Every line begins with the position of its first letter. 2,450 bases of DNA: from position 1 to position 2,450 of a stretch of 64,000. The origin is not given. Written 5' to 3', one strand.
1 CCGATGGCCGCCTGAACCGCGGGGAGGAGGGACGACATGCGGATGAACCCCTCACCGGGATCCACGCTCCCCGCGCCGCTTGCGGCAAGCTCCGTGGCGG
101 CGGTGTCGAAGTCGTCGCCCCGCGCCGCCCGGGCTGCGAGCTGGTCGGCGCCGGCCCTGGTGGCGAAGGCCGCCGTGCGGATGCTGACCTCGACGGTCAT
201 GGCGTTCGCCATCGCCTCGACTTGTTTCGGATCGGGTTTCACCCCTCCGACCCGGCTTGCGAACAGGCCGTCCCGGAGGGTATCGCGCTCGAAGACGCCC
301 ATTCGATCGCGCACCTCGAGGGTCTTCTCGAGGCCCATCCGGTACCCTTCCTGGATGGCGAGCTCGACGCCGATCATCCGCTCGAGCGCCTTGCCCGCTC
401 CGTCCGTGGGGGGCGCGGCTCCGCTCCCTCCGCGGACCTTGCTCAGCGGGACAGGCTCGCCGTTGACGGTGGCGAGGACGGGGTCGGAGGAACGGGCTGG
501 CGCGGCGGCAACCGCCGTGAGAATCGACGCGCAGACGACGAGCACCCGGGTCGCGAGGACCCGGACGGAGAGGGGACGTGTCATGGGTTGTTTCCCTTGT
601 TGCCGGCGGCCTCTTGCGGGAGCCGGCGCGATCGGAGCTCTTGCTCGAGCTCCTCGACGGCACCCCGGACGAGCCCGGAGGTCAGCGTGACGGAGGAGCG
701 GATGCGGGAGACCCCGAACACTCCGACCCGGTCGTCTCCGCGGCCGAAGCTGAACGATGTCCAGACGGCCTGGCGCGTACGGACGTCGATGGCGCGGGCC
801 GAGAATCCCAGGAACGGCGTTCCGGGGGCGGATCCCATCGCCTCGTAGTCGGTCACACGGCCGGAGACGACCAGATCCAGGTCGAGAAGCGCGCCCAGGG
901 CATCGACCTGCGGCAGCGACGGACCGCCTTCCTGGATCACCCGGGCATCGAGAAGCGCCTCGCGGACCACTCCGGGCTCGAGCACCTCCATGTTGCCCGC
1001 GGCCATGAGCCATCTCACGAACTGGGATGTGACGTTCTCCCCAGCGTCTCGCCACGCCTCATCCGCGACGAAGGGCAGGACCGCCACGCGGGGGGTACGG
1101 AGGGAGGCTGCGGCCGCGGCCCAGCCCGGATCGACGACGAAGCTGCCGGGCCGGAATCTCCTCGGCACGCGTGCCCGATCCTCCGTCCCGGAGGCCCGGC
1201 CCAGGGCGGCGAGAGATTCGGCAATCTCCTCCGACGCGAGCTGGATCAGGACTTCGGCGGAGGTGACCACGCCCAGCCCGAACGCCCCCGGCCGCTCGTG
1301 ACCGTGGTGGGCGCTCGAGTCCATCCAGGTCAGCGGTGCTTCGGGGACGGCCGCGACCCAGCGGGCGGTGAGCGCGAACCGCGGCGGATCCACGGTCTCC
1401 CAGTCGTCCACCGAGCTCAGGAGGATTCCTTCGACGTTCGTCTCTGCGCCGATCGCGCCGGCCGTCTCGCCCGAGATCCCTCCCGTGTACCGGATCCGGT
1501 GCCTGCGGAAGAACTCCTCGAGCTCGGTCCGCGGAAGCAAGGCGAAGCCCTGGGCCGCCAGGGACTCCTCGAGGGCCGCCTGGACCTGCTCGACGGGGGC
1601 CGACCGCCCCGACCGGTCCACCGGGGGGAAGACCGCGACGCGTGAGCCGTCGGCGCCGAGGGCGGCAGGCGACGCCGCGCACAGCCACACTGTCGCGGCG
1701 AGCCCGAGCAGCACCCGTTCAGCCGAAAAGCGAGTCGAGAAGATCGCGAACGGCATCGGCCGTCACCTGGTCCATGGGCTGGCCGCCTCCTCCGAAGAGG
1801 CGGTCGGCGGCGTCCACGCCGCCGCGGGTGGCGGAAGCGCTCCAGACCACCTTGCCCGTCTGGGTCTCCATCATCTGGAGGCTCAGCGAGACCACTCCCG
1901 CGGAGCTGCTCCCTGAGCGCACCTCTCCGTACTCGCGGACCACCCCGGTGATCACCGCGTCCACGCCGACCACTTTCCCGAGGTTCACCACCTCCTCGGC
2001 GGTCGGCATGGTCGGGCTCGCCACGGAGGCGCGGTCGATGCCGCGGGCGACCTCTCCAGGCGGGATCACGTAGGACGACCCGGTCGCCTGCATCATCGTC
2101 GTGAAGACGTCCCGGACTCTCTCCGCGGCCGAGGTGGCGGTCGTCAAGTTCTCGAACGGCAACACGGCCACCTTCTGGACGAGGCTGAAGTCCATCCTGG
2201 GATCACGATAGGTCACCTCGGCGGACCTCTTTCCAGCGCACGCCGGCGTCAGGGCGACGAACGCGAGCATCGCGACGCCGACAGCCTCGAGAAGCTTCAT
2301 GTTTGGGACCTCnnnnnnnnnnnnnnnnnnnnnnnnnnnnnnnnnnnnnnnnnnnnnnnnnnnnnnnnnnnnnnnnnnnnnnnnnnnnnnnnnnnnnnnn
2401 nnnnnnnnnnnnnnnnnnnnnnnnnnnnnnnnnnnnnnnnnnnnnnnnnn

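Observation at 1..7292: Cytochrome / beta-propeller / 722-aa beta-barrel / CsgG-like lipoproteins / SurA-like module: candidate outer-membrane (possibly electron-conduit) assembly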

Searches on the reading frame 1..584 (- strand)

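Call 6: search_protein_families(library=pfam, proteins=[window:1-584:-], max_evalue=1)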
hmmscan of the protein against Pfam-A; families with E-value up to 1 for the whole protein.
window:1-584:- (194 aa): 1 family
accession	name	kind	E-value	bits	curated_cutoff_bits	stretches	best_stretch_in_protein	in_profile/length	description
PF13616.12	Rotamase_3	-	0.26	12.3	22.5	1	134-171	29-65/116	PPIC-type PPIASE domain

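Call 7: search_protein_families(library=ncbifam, proteins=[window:1-584:-], max_evalue=1)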
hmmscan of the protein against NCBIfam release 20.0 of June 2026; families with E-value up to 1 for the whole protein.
window:1-584:- (194 aa): 1 family
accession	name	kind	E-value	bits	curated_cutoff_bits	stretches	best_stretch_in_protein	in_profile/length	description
TIGR04433.1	UrcA_uranyl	subfamily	0.0087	16.1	25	1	123-155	20-52/92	UrcA family protein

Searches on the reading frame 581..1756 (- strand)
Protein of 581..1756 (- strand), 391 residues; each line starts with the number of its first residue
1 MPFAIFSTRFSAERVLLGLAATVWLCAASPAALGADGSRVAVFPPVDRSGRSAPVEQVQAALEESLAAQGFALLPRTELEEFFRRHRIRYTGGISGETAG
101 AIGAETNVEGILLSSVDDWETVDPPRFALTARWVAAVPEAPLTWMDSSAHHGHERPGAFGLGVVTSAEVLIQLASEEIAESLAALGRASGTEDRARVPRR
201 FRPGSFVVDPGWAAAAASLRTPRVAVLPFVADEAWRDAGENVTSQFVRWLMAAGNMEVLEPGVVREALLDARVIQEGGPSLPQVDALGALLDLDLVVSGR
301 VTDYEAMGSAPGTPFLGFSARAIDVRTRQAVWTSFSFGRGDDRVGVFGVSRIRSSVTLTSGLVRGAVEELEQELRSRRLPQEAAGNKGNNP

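Call 6: search_protein_families(library=pfam, proteins=[window:581-1756:-], max_evalue=1)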
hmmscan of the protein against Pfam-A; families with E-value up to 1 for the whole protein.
window:581-1756:- (391 aa): 1 family
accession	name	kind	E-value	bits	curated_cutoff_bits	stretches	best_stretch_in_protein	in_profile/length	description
PF03783.19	CsgG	-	0.0006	19.6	20.8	1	236-321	34-120/210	Curli production assembly/transport component CsgG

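Call 7: search_protein_families(library=ncbifam, proteins=[window:581-1756:-], max_evalue=1)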
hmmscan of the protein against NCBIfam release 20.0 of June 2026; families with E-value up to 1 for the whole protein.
window:581-1756:- (391 aa): 1 family
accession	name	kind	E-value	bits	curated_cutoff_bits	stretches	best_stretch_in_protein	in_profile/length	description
NF004838.1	PRK06188.1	equivalog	0.058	11.7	875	1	87-130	176-219/524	fatty-acid--CoA ligase FadD8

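Call 55: find_homologous_proteins(query=window:581-1756:-, max_evalue=0.00001)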
Query window:581-1756:- (391 aa): 60 proteins with E <= 0.00001 among 8000 candidates.
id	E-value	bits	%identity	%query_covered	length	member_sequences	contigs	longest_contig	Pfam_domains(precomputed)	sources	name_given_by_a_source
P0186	5.0e-189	646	78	100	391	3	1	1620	-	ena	-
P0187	1.5e-187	641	78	99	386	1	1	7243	-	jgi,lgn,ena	-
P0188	4.7e-186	636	77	98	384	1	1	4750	-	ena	-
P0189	3.9e-179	614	74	100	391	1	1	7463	-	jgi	jgi:hypothetical protein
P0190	2.2e-166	572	71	100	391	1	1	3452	-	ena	-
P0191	1.0e-165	570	70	100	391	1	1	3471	PF05643.17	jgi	-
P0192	3.6e-164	564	70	100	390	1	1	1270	-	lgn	-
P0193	1.2e-163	563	71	96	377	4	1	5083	-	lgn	-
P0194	3.1e-162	558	70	99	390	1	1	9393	-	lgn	-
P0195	1.2e-161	556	68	100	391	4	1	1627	-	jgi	-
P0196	3.0e-161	555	69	100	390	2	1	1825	-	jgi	jgi:hypothetical protein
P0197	3.1e-160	552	71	91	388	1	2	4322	-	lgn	-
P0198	4.1e-160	551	68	99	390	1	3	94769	-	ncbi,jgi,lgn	jgi:hypothetical protein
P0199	9.7e-160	550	69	100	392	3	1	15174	-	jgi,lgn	jgi:hypothetical protein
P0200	2.2e-156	539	67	100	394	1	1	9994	-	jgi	jgi:hypothetical protein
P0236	2.9e-47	180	36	88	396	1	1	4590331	-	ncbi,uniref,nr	ncbi:hypothetical protein [Anaeromyxobacter paludicola]|uniref:Lipoprotein n=1 Tax=Anaeromyxobacter 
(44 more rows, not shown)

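Call 58: find_encoding_contigs(protein=P0236, flank=10000, max_places=1)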
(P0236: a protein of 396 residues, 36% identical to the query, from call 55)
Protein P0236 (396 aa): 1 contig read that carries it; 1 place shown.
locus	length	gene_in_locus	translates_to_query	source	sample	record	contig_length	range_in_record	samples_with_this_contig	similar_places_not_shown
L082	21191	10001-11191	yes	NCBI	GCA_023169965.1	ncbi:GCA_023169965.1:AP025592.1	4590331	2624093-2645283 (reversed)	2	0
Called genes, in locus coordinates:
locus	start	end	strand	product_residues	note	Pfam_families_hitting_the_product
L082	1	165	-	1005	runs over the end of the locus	PF18998:Flg_new_2 (weak), PF14522:Cytochrome_C7 (faint), PF22113:Mtrc-MtrF_II-IV_dom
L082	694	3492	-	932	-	PF09699:Paired_CXXCH_1 (faint), PF14522:Cytochrome_C7 (faint), PF14537:Cytochrom_c3_2 (faint)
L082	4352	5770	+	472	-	PF14537:Cytochrom_c3_2 (faint), PF09699:Paired_CXXCH_1 (faint)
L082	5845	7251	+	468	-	PF21783:YNCE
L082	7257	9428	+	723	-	-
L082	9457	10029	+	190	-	PF05643:GNA1162-like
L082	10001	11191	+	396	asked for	-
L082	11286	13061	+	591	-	PF13145:Rotamase_2, PF00639:Rotamase, PF13145:Rotamase_2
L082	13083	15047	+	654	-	-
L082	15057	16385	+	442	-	-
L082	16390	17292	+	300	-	PF08450:SGL (faint), PF01436:NHL (weak)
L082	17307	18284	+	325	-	-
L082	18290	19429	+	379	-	-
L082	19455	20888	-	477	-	PF00483:NTP_transferase, PF01128:IspD, PF12804:NTP_transf_3, PF25087:GMPPB_C (faint), PF25084:LbH_EIF2B (weak), PF00132:Hexapep, PF14602:Hexapep_2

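Call 64: predict_structure(alignment_id=A3)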
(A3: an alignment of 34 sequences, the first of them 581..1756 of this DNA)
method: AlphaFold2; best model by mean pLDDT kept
length: 391 residues; sequences in the alignment: 34
mean_pLDDT: 82.5   pTM: 0.82
mean pLDDT of the five models: 82.5, 81.7, 81.3, 81.1, 80.1
residues with pLDDT >= 90: 226; 70-90: 82; 50-70: 33; < 50: 50
segments of 3 or more residues with pLDDT < 50: 1-10, 12-35, 382-391
pLDDT, mean of each block of 10 residues (from residue 1): 37 47 43 63 93 94 96 95 90 90 95 95 88 95 93 62 74 95 74 73 94 84 94 88 96 92 92 76 90 95 84 90 94 94 57 87 96 82 44 47
secondary structure, 60 per line:
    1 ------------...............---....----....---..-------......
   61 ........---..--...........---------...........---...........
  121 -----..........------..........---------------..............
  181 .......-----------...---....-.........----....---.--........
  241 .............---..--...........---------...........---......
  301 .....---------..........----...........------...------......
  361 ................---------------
elements in order: H13-27 H31-34 E39-42 H55-68 H76-86 H96-106 E110-120 E126-135 E142-151 H167-187 E205-208 H210-218 E223-226 H233-253 H261-271 H281-291 E295-305 E315-324 E329-339 H355-376

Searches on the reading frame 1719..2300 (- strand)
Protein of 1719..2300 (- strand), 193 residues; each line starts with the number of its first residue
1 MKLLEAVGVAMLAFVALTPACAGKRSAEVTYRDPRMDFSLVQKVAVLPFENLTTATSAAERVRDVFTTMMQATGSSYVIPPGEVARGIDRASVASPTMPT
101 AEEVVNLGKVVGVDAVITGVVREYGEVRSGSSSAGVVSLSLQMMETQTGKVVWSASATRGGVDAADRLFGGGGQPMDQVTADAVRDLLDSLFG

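Call 6: search_protein_families(library=pfam, proteins=[window:1719-2300:-], max_evalue=1)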
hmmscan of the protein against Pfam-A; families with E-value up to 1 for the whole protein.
window:1719-2300:- (193 aa): 3 families
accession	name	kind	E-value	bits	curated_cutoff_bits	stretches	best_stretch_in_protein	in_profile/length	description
PF05643.16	GNA1162-like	-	1.1e-07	32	25.9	1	43-159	13-128/185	Putative lipoprotein GNA1162-like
PF13036.11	LpoB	-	0.00053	20.3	22.3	1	100-155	89-143/147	Peptidoglycan-synthase activator LpoB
PF13590.11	DUF4136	-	0.082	13.8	32.8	1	124-159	91-126/152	Domain of unknown function (DUF4136)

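Call 7: search_protein_families(library=ncbifam, proteins=[window:1719-2300:-], max_evalue=1)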
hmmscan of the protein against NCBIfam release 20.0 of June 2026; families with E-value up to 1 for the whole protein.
window:1719-2300:- (193 aa): 1 family
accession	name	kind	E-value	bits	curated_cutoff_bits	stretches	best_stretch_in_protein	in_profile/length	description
TIGR02722.1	lp_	equivalog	4.8e-05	23.5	110.55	1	102-155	131-183/189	penicillin-binding protein activator LpoB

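Call 36: find_homologous_proteins(query=window:1719-2300:-, max_evalue=1e-10)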
Query window:1719-2300:- (193 aa): 3506 proteins with E <= 1e-10 among 6767 candidates; the best 120 are listed.
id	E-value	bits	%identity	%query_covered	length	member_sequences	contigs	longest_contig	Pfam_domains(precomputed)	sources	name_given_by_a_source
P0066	3.9e-115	400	100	100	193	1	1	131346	PF05643.17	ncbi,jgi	-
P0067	1.1e-103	362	89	100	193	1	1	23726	PF05643.17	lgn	-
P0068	1.8e-103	362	90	100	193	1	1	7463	PF05643.17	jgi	jgi:hypothetical protein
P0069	6.5e-103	360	90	100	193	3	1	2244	PF05643.17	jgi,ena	-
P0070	9.0e-103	359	89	100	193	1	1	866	PF05643.17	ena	-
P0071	1.6e-102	359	89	100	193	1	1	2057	PF05643.17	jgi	jgi:hypothetical protein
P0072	3.2e-102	358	88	100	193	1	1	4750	PF05643.17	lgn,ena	-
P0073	1.2e-101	356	88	100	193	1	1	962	PF05643.17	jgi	-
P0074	3.6e-101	354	88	100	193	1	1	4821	PF05643.17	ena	-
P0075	1.0e-100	353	87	100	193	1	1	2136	PF05643.17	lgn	-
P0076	1.2e-100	353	87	100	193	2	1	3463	PF05643.17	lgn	-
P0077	2.4e-100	352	89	100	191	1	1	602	PF05643.17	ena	-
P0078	9.6e-100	350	85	100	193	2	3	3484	PF05643.17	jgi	jgi:hypothetical protein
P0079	1.0e-99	349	87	100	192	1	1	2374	PF05643.17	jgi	jgi:hypothetical protein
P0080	1.4e-99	349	88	100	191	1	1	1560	PF05643.17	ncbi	ncbi:MAG: GNA1162 family protein, partial [Candidatus Thermoplasmatota archaeon]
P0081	2.2e-99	348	87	100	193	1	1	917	PF05643.17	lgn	-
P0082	3.3e-99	348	87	100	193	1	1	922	PF05643.17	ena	-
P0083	4.1e-99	348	86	99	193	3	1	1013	PF05643.17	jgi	jgi:hypothetical protein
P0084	2.0e-98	345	83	99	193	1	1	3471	PF05643.17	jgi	-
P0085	2.9e-98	345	86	98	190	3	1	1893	PF05643.17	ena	-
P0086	3.3e-98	345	85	99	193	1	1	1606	PF05643.17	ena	-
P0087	3.5e-98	344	85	99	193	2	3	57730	PF05643.17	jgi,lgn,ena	-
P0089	4.4e-98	344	84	100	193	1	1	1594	PF05643.17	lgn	-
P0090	2.1e-97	342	84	99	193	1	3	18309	PF05643.17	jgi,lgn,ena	jgi:hypothetical protein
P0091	2.3e-97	342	83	100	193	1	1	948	PF05643.17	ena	-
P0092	3.1e-97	341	83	100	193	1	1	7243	PF05643.17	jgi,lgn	-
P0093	9.9e-97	340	85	100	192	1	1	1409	PF05643.17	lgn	-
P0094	1.4e-96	339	89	88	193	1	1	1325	PF05643.17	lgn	-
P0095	2.0e-96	339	89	88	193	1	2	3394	PF05643.17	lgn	-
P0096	4.3e-96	338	81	100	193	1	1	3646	PF05643.17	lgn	-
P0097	1.1e-95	336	88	88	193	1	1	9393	PF05643.17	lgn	-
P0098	1.2e-95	336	82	99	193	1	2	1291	PF05643.17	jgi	-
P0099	1.5e-95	336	88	88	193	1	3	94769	PF05643.17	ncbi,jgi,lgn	jgi:hypothetical protein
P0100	2.5e-95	335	82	99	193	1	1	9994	PF05643.17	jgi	jgi:hypothetical protein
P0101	3.7e-95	335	82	97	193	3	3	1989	PF05643.17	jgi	jgi:hypothetical protein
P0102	6.2e-95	334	82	99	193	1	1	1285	PF05643.17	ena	-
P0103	1.2e-94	333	82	99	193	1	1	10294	PF05643.17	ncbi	-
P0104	1.3e-94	333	81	99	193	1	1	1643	PF05643.17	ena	-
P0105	1.9e-94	332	83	99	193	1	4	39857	PF05643.17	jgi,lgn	jgi:hypothetical protein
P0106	1.2e-92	326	83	99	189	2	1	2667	PF13036.12,PF05643.17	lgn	-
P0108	3.3e-92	325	79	99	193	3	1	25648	PF05643.17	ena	-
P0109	2.5e-91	322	78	99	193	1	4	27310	PF05643.17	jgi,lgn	jgi:hypothetical protein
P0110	3.0e-90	319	81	96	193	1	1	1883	PF05643.17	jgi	jgi:hypothetical protein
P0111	5.3e-90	318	78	99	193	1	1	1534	PF05643.17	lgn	-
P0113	6.9e-83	295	80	88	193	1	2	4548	PF05643.17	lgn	-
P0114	1.1e-82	294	73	99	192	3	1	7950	PF13036.12,PF03783.21,PF05643.17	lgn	-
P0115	9.5e-82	291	72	96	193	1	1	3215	PF05643.17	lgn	-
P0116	2.5e-81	290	78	88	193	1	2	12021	PF05643.17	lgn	-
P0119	2.0e-78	280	73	89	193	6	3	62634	PF05643.17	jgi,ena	jgi:hypothetical protein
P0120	6.2e-78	279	90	76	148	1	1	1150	PF05643.17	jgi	-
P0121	1.8e-77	277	73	89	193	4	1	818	PF05643.17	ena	-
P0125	3.7e-77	276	73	89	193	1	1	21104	PF05643.17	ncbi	-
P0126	3.9e-77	276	72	95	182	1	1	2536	PF05643.17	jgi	jgi:hypothetical protein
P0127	5.8e-77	275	72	90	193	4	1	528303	PF05643.17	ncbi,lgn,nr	ncbi:MAG TPA: GNA1162 family protein [Candidatus Polarisedimenticolaceae bacterium]|nr:GNA1162 famil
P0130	8.3e-77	275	72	94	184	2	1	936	PF05643.17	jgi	jgi:hypothetical protein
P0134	4.5e-76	272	70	89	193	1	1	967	PF05643.17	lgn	-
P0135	9.0e-76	272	75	86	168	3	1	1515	PF05643.17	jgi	jgi:hypothetical protein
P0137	3.0e-73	263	67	95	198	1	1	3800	PF13036.12,PF05643.17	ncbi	-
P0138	2.5e-72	260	67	92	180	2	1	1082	PF13036.12,PF05643.17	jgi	jgi:hypothetical protein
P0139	9.1e-72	258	65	90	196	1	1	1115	PF13036.12,PF05643.17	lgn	-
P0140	1.2e-71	258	66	95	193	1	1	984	PF13036.12,PF05643.17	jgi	-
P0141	5.6e-71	256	69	90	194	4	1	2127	PF13036.12,PF05643.17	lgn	-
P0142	1.4e-70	255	65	95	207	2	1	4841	PF13036.12,PF05643.17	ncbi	-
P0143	1.7e-70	254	68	90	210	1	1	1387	PF13036.12,PF05643.17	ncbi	-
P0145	3.1e-70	254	69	90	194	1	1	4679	PF13036.12,PF05643.17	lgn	-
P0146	3.4e-70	253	69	87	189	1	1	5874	PF05643.17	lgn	-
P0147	6.6e-70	252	67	87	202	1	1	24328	PF05643.17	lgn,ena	-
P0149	6.9e-70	252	67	89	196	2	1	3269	PF05643.17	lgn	-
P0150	6.9e-70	252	66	94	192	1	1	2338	PF13036.12,PF05643.17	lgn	-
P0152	1.2e-69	252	67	94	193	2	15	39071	PF13036.12,PF05643.17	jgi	jgi:hypothetical protein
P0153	1.2e-69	252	65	99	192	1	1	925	PF13036.12,PF05643.17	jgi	jgi:hypothetical protein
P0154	1.2e-69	252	66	94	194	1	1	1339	PF05643.17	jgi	jgi:hypothetical protein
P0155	1.2e-69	252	62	100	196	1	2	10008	PF05643.17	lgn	-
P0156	1.2e-69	252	66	88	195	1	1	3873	PF03783.21,PF05643.17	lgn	-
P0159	2.3e-69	251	64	97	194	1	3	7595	PF13036.12,PF05643.17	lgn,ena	-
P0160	2.3e-69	251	69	85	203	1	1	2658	PF05643.17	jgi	jgi:hypothetical protein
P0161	2.4e-69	251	63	95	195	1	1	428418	PF05643.17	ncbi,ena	-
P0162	2.5e-69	251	63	95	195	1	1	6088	PF05643.17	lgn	-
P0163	2.7e-69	250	67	90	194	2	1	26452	PF13036.12,PF05643.17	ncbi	-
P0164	3.0e-69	250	66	95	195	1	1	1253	PF13036.12,PF05643.17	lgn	-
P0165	3.0e-69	250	62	94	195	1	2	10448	PF05643.17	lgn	-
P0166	3.1e-69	250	69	89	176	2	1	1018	PF05643.17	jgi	-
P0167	3.7e-69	250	62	99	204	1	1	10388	PF05643.17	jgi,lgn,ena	-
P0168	4.7e-69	250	61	98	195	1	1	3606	PF05643.17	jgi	-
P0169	5.4e-69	249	66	96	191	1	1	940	PF05643.17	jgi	jgi:hypothetical protein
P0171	6.2e-69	249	66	94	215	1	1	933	PF05643.17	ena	-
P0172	7.5e-69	249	68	89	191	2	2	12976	PF05643.17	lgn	-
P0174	9.9e-69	249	64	94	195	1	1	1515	PF13036.12,PF05643.17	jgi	jgi:hypothetical protein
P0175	1.1e-68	248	67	87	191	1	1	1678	PF05643.17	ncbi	-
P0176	1.2e-68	248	64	99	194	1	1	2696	PF05643.17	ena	-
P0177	1.3e-68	248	65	93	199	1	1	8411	PF05643.17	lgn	-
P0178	1.4e-68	248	69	89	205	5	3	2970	PF05643.17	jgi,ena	-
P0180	2.5e-68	247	64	96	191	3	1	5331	PF05643.17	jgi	-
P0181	2.8e-68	247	66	89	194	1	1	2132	PF05643.17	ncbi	-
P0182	3.2e-68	247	62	95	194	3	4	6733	PF05643.17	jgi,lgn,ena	-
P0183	3.6e-68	247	67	91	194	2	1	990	PF05643.17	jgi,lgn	-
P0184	4.7e-68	246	64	95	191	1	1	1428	PF05643.17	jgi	-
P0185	4.9e-68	246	61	98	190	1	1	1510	PF05643.17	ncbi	-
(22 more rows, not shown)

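Call 37: find_encoding_contigs(protein=P0066, flank=10000, max_places=2)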
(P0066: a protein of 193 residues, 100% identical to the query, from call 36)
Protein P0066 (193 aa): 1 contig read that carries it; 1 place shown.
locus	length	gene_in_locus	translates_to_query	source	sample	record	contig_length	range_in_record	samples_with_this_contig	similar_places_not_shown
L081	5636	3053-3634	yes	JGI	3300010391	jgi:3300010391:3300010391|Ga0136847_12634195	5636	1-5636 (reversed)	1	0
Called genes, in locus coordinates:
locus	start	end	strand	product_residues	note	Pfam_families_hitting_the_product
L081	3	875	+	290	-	?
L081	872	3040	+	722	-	-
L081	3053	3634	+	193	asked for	PF05643:GNA1162-like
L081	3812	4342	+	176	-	-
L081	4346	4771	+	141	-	-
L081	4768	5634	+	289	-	?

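Call 77: search_solved_structures(query=window:1719-2300:-, max_evalue=1)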
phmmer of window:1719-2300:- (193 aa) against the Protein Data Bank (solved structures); distinct sequences matched with E-value up to 1: 8.
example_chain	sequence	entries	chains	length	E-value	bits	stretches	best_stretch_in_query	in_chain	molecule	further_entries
5t0z_A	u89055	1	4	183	1.6e-05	28.1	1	27-181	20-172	Lipoprotein, putative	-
9h80_C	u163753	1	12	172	7.3e-05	26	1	45-173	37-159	PelC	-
5t10_A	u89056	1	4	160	0.00062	23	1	42-162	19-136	Uncharacterized protein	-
5t11_A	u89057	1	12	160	0.00066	22.9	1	42-162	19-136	Uncharacterized protein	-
4hrv_A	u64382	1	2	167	0.0061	19.7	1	76-161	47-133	Putative lipoprotein GNA1162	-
4q6z_A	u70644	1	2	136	0.22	14.7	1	119-156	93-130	Penicillin-binding protein activator LpoB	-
4q6l_A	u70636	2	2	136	0.22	14.7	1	117-156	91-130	Penicillin-binding protein activator LpoB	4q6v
2mii_A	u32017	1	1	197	0.49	13.5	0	119-156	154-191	Penicillin-binding protein activator LpoB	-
